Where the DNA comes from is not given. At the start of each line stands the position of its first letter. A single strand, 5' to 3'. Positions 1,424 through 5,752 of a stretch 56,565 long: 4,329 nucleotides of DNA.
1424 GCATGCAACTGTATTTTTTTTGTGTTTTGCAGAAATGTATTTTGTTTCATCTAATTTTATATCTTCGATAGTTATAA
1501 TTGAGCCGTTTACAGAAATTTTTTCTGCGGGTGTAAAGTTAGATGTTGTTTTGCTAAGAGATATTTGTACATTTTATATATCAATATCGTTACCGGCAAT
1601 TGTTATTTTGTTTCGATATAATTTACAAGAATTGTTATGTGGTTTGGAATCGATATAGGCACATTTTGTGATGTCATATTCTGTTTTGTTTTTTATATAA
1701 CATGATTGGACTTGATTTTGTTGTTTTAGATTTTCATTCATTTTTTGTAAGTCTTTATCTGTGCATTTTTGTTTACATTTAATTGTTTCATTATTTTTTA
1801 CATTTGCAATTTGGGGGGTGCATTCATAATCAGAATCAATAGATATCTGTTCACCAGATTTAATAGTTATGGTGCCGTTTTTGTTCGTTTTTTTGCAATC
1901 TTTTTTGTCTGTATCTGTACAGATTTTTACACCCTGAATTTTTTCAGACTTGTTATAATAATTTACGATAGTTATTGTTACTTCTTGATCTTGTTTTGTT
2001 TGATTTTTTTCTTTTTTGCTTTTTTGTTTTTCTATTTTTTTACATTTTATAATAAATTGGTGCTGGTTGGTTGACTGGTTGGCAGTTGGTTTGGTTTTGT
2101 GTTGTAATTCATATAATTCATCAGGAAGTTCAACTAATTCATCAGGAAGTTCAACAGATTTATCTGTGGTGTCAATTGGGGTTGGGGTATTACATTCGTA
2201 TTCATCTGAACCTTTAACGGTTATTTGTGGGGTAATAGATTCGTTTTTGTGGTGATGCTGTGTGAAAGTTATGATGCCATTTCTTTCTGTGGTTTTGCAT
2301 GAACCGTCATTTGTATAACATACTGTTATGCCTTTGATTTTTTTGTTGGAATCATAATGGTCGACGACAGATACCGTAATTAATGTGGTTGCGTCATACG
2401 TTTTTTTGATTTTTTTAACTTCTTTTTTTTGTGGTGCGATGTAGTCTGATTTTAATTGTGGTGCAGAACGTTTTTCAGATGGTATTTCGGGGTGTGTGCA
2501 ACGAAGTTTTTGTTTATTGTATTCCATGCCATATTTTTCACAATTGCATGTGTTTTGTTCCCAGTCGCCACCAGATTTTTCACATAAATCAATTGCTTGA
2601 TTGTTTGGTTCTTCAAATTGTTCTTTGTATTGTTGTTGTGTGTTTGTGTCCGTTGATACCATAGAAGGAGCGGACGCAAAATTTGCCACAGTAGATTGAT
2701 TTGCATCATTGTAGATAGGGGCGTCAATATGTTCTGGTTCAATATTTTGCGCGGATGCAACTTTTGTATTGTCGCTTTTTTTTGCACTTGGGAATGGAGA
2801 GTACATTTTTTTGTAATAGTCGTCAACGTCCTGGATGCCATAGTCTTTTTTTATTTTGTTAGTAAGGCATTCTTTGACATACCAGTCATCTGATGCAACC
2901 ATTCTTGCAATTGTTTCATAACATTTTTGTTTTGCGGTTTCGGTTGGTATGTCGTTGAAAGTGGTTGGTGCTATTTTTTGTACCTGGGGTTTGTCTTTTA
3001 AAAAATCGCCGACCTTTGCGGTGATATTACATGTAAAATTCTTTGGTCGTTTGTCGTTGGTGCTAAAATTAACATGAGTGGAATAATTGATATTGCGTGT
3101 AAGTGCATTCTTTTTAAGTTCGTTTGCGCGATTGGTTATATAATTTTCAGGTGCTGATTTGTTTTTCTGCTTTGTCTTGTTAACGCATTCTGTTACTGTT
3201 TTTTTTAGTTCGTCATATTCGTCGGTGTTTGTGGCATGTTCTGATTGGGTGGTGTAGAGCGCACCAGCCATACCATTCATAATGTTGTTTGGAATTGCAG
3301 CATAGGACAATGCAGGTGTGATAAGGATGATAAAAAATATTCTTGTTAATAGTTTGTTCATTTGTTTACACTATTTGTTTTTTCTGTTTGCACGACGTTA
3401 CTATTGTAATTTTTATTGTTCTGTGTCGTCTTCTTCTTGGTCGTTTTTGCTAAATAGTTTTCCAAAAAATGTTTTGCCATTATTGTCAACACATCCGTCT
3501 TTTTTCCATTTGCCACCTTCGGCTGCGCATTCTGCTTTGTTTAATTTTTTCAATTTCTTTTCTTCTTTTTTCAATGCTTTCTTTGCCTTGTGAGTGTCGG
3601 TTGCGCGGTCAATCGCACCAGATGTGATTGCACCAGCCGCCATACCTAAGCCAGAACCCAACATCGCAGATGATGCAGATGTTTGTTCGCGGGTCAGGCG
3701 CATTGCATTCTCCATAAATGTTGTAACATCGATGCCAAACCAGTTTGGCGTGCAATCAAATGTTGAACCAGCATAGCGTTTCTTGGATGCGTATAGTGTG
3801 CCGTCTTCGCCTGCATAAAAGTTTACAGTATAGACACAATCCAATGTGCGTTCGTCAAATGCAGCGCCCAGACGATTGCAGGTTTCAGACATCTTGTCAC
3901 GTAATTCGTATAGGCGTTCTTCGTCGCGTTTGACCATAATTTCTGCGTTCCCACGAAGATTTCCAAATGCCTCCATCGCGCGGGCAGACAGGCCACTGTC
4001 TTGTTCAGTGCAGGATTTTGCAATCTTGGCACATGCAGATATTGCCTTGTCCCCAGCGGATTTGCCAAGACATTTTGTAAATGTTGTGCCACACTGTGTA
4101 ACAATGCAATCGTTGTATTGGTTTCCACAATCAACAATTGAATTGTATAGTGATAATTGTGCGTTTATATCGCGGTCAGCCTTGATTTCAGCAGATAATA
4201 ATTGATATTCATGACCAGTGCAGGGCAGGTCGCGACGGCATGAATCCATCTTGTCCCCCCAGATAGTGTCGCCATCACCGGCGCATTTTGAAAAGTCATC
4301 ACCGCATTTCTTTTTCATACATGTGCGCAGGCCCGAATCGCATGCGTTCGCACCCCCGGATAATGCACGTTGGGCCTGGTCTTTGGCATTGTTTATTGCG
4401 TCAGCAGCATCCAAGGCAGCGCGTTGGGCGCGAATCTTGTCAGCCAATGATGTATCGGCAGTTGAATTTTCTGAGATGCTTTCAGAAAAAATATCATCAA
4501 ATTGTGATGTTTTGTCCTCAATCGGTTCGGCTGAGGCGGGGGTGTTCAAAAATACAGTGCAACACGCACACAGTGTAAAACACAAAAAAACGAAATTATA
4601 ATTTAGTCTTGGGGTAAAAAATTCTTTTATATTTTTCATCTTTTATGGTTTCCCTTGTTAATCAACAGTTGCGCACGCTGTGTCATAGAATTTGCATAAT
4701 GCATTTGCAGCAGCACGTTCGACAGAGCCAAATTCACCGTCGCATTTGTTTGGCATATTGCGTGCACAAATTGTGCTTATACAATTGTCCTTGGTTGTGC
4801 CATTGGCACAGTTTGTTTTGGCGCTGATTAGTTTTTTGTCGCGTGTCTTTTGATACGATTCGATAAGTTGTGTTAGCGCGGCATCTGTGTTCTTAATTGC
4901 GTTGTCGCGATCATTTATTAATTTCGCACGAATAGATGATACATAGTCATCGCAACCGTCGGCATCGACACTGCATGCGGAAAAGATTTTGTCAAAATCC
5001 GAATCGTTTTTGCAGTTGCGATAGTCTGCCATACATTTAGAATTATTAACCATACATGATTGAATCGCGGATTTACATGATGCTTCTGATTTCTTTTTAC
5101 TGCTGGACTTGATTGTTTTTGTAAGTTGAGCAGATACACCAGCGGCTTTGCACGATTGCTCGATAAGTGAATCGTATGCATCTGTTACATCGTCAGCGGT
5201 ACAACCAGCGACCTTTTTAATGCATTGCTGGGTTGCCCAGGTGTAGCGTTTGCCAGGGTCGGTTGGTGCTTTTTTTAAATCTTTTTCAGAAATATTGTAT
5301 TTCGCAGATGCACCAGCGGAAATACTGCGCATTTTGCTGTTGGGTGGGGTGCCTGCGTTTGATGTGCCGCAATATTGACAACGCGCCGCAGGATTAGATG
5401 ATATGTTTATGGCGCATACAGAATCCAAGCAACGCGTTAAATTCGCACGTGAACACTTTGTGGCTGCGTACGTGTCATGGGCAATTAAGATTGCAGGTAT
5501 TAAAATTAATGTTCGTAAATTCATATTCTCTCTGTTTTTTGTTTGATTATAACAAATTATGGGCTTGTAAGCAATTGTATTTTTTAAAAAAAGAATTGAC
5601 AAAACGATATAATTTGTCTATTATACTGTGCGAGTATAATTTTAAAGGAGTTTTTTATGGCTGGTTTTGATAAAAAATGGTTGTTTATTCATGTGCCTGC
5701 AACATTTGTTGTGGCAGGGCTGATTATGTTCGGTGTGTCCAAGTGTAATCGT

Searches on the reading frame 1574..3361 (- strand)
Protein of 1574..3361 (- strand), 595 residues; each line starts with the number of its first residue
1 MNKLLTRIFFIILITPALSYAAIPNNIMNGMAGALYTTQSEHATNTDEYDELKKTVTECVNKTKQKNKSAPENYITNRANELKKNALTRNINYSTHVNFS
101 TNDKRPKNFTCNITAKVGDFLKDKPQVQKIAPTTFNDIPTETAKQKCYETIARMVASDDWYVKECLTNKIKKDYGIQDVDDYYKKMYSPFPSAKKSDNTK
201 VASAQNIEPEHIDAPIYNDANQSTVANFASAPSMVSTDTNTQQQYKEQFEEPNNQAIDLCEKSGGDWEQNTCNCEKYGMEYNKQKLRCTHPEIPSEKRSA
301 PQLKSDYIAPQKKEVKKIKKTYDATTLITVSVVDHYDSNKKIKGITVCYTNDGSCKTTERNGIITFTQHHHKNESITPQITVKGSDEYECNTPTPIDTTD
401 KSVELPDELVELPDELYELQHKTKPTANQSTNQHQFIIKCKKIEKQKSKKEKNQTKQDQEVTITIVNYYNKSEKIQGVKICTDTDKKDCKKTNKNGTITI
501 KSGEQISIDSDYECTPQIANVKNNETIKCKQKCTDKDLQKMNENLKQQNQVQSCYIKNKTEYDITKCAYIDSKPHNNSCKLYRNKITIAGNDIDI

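Call 6: search_protein_families(library=pfam, proteins=[window:1574-3361:-], max_evalue=0.1)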
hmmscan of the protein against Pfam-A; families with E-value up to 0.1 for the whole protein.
window:1574-3361:- (595 aa): 0 families

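Call 7: search_protein_families(library=ncbifam, proteins=[window:1574-3361:-], max_evalue=0.1)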
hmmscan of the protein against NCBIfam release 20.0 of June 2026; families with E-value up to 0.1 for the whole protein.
window:1574-3361:- (595 aa): 1 family
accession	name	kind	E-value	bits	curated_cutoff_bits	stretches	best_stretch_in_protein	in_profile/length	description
NF046107.1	ResusProRpfC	equivalog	0.023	14.8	200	1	234-282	17-64/136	resuscitation-promoting factor RpfC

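Call 32: search_protein_families(library=phrogs, proteins=[window:1574-3361:-], max_evalue=0.01)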
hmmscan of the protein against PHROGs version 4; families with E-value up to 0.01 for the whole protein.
window:1574-3361:- (595 aa): 0 families

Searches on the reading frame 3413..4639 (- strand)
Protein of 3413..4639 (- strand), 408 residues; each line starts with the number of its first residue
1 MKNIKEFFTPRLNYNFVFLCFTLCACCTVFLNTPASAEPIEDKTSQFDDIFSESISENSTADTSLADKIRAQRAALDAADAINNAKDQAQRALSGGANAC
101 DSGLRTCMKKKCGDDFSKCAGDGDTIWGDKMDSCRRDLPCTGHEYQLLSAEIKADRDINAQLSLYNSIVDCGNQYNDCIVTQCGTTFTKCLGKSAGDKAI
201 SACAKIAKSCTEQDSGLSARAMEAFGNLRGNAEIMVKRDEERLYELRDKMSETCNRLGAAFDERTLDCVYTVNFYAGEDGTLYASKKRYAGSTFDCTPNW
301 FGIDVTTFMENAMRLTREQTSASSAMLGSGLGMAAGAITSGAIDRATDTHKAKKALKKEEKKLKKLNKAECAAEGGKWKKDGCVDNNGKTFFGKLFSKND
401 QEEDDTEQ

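Call 6: search_protein_families(library=pfam, proteins=[window:3413-4639:-], max_evalue=0.1)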
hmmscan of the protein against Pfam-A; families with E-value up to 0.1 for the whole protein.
window:3413-4639:- (408 aa): 0 families

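Call 7: search_protein_families(library=ncbifam, proteins=[window:3413-4639:-], max_evalue=0.1)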
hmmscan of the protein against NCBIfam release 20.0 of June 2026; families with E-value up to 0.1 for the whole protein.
window:3413-4639:- (408 aa): 1 family
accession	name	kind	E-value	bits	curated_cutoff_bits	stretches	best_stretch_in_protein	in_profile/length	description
TIGR03741.1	PRTRC_E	subfamily_domain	0.0057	16.6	37.95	1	47-94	56-103/106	PRTRC system protein E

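Call 32: search_protein_families(library=phrogs, proteins=[window:3413-4639:-], max_evalue=0.01)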
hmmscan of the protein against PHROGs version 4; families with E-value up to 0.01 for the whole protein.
window:3413-4639:- (408 aa): 0 families

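Call 87: find_homologous_proteins(query=window:3413-4636:-, max_evalue=0.001)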
Query window:3413-4636:- (407 aa): 934 proteins with E <= 0.001 among 8000 candidates; the best 120 are listed.
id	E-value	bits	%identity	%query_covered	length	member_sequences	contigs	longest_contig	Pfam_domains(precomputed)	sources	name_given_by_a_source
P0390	6.9e-271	916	100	100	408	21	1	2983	-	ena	-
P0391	5.0e-228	775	85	99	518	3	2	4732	-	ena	-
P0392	1.4e-226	770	86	97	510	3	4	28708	-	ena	-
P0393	1.9e-226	770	86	97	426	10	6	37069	-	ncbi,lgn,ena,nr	ncbi:MAG: hypothetical protein IJE79_03900 [Alphaproteobacteria bacterium]|nr:hypothetical protein [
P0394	2.9e-202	690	81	93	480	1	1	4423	-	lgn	-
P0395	4.0e-196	670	77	95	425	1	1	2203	-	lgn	-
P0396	2.7e-195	667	79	94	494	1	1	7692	-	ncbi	ncbi:MAG: hypothetical protein ACLRFN_03265 [Alphaproteobacteria bacterium]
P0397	4.3e-190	650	80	88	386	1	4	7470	-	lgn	-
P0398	2.4e-179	615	78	88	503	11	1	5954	-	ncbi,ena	-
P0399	4.5e-171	588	77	84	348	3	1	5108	-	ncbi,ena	-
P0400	1.9e-167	576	75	83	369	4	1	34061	-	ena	-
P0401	4.2e-164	565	72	88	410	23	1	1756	-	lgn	-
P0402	3.2e-155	535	68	91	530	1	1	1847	-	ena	-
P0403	2.0e-148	513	70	80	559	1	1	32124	-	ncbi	-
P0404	5.1e-148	512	69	83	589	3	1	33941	-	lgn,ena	-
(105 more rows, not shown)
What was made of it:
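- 3413..4639 (-): 408-aa Cys-rich exported protein with two 4-Cys modules; a probable remote homolog (same superfamily). Its own family has at least 934 members, all 'hypothetical', in the same lineage (call 87).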

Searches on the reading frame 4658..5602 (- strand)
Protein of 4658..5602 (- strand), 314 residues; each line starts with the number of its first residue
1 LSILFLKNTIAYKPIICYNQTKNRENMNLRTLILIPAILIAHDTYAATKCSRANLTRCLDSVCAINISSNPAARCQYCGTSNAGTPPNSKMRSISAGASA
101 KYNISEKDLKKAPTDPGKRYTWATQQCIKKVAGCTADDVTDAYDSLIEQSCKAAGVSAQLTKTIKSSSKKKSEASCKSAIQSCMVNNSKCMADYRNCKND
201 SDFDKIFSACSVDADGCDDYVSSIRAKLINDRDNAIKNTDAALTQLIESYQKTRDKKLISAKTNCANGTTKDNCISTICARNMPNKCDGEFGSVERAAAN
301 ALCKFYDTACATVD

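Call 6: search_protein_families(library=pfam, proteins=[window:4658-5602:-], max_evalue=0.1)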
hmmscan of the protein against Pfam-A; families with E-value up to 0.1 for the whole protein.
window:4658-5602:- (314 aa): 0 families

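Call 7: search_protein_families(library=ncbifam, proteins=[window:4658-5602:-], max_evalue=0.1)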
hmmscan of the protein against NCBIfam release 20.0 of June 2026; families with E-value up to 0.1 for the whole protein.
window:4658-5602:- (314 aa): 1 family
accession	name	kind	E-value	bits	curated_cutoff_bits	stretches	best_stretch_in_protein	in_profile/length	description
NF001542.0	PRK00373.1-1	equivalog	0.05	13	261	0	135-171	128-164/212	V-type ATP synthase subunit D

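Call 32: search_protein_families(library=phrogs, proteins=[window:4658-5524:-], max_evalue=0.01)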
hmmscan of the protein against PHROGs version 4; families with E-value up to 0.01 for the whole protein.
window:4658-5524:- (288 aa): 0 families
